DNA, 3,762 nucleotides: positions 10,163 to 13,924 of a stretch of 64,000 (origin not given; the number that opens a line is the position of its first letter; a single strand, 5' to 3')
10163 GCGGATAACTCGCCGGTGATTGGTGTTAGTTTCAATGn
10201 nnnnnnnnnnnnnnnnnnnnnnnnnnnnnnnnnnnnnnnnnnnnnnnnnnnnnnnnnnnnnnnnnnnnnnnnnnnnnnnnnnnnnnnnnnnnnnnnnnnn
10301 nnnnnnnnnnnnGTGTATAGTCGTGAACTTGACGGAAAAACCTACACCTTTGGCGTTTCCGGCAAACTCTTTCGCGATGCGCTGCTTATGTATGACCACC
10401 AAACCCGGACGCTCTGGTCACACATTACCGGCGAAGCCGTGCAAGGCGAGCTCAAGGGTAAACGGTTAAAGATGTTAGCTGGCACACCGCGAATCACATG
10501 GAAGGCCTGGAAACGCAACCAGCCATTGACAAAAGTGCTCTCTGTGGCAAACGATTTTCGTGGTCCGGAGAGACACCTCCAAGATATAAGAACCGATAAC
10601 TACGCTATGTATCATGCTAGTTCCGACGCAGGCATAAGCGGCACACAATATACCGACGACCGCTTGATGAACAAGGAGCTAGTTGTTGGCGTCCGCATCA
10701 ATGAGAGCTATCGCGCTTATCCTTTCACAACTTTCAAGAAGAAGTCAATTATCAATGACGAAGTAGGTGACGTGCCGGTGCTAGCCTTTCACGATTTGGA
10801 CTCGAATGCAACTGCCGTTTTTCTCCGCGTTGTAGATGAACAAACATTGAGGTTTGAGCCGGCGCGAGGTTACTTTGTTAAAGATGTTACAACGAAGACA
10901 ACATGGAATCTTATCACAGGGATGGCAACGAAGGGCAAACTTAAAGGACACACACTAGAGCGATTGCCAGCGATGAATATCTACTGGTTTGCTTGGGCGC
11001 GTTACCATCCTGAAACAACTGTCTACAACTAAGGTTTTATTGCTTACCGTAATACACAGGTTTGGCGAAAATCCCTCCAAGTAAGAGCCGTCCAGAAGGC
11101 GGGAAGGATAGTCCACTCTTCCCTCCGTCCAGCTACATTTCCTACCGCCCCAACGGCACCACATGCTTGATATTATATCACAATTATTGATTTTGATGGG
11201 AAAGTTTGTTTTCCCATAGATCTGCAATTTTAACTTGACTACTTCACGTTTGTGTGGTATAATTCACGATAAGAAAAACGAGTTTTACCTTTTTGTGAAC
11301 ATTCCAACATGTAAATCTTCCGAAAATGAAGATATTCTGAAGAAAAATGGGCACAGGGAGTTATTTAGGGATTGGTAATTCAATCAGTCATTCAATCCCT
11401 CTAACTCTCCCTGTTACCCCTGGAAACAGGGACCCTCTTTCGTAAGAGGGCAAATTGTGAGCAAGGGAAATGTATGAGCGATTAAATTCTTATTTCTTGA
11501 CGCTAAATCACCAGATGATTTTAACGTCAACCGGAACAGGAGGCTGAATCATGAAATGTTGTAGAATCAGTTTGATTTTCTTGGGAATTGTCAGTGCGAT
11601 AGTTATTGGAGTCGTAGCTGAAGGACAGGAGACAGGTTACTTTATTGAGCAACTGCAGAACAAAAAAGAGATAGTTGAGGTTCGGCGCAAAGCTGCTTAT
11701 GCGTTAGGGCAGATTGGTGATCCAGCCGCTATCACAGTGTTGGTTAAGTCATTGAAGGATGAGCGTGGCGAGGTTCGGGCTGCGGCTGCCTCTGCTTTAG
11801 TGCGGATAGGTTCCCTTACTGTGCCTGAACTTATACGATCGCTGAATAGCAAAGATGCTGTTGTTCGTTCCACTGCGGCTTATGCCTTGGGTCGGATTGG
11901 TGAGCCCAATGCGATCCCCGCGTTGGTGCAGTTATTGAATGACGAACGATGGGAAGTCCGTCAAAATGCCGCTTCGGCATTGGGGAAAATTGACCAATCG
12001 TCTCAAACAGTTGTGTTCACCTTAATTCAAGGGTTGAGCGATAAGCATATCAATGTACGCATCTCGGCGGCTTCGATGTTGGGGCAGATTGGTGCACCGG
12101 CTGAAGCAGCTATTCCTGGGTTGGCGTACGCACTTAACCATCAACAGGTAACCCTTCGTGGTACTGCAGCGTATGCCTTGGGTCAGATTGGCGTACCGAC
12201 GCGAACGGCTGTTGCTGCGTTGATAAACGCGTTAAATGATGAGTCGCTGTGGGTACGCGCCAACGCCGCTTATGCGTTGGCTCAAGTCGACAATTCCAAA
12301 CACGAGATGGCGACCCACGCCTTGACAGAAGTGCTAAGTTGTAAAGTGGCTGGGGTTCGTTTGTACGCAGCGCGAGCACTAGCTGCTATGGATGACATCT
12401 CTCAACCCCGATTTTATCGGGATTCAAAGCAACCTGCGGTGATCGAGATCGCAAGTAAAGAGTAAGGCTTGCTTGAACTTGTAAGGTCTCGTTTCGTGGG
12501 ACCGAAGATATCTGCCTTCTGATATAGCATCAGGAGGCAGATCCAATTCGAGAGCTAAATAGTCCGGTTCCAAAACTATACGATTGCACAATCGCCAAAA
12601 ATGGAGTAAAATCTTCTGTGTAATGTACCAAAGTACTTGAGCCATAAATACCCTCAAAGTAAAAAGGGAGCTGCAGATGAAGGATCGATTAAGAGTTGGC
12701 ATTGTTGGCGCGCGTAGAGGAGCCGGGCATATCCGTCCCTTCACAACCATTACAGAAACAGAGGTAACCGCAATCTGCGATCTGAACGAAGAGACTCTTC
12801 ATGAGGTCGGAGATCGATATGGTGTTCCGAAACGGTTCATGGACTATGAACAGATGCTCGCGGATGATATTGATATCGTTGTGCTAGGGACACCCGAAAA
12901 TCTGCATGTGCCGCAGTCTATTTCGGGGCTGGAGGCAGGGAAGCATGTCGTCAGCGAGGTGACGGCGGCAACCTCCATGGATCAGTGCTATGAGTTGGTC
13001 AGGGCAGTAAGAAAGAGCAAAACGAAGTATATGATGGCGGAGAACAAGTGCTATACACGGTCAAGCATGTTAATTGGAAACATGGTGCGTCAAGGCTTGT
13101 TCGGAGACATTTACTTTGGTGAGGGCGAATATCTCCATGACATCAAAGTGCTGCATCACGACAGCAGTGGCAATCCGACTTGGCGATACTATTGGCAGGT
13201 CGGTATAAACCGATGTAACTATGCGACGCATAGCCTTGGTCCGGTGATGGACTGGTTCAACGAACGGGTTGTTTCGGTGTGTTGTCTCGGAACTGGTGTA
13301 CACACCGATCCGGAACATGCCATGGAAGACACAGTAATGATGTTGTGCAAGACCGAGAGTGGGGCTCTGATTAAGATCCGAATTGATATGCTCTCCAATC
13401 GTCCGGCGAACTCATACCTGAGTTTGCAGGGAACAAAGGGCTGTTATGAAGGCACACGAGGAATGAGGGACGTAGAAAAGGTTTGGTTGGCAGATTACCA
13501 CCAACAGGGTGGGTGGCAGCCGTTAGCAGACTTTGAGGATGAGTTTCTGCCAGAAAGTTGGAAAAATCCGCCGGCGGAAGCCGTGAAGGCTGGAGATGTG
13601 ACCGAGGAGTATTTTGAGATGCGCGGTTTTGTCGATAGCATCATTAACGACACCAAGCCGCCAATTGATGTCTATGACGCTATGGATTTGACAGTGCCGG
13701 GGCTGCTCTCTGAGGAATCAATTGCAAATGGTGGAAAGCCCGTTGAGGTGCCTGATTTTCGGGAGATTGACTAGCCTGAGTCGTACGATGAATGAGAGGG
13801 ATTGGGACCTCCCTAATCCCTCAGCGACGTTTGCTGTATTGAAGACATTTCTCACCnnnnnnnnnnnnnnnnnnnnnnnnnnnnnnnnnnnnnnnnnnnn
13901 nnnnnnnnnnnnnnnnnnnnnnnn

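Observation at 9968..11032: DUF3179 gene with an in-frame TGA exactly at the Cys of its conserved W-C-P-L-C motif: candidate novel selenoprotein (UxxC)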

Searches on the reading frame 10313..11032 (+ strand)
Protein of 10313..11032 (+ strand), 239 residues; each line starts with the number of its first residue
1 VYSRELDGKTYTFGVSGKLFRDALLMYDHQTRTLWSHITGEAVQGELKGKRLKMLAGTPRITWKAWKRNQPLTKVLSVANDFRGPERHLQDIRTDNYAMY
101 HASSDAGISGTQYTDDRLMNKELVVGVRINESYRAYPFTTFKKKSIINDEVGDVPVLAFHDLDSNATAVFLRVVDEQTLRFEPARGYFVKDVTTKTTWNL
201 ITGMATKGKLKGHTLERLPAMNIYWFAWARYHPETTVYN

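Call 18: find_encoding_contigs(protein=window:10313-11032:+, flank=10000, max_places=4)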
Protein window:10313-11032:+ (239 aa): no gene with exactly this product is on record in the collection.

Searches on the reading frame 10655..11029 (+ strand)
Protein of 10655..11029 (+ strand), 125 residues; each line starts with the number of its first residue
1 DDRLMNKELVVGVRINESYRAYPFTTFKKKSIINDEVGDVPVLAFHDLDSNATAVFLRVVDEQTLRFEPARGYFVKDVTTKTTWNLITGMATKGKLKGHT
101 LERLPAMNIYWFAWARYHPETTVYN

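Call 60: search_protein_families(library=pfam, proteins=[window:10655-11029:+], max_evalue=10)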
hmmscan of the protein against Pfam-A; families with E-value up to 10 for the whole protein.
seq(125 aa): 1 family
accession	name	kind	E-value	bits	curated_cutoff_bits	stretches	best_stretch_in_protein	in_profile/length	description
PF11376.13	DUF3179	-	8.4e-23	81.7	27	1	1-121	179-292/292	Protein of unknown function (DUF3179)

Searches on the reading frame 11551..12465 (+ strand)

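Call 63: search_protein_families(library=pfam, proteins=[window:11551-12465:+], max_evalue=0.001)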
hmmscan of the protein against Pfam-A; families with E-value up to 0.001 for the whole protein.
window:11551-12465:+ (304 aa): 15 families
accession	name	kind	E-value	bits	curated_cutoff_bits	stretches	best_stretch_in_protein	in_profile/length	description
PF13646.12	HEAT_2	-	1.2e-56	189.4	27.7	5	92-150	2-61/88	HEAT repeats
PF02985.28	HEAT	-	1.8e-37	124.2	23.5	2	122-147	2-27/31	HEAT repeat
PF03130.22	HEAT_PBS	-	1.3e-33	112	20.9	2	44-70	1-27/27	PBS lyase HEAT-like repeat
PF13513.12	HEAT_EZ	-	2.8e-27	95.1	27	1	119-147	27-55/55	HEAT-like repeat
PF01602.26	Adaptin_N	-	4.8e-12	45.7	37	1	89-184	79-183/524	Adaptin N terminal region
PF12717.13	Cnd1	-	2.1e-11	44.6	26.4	1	91-162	23-100/162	non-SMC mitotic condensation complex subunit 1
PF00514.29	Arm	-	8e-11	42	20.6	1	116-146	8-38/41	Armadillo/beta-catenin-like repeat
PF25767.1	ARM_TBCD_2nd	-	7.3e-09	35.8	29.7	0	146-181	70-105/245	Tubulin-specific chaperone D-like, ARM repeats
PF25786.1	HEAT_GCN1_C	-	9.1e-09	35.9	27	0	191-270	32-125/151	GCN1-like, C-terminal HEAT repeats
PF14668.11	RICTOR_V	-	4.4e-07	30.5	27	0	193-214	35-56/71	Rapamycin-insensitive companion of mTOR, domain 5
PF22646.2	PPP2R1A-like_HEAT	-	1.3e-06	29.2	27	0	61-86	9-34/78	PPP2R1A-like HEAT repeat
PF24714.1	TOR1L1_N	-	1.2e-05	25.2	43.3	0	120-155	211-246/281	TORTIFOLIA1 N-terminal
PF25151.1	TPR_Trm732_C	-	0.00022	21.6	27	0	122-162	99-138/159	Trm732, C-terminal TPR repeats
PF21581.3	SCD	-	0.00036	21.2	27.5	0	127-152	37-62/75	Stromalin conservative domain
PF18944.7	DUF5691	-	0.00039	20.5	27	0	111-151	207-247/491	Family of unknown function (DUF5691)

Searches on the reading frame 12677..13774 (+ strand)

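Call 63: search_protein_families(library=pfam, proteins=[window:12677-13774:+], max_evalue=0.001)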
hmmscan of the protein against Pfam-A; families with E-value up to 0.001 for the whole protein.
window:12677-13774:+ (365 aa): 4 families
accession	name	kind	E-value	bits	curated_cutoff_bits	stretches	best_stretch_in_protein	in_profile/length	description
PF01408.29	GFO_IDH_MocA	-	7.8e-18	65.7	24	1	5-120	1-118/120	Oxidoreductase family, NAD-binding Rossmann fold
PF21252.2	Glyco_hydro_109_C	-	1.4e-17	64.1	27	2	131-195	1-79/187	Glycosyl hydrolase 109, C-terminal domain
PF22725.1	GFO_IDH_MocA_C3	-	6.7e-09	36.2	27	1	135-257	6-123/124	GFO/IDH/MocA C-terminal domain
PF02894.22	GFO_IDH_MocA_C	-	0.00062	20.1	22.9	1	164-269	30-142/218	Oxidoreductase family, C-terminal alpha/beta domain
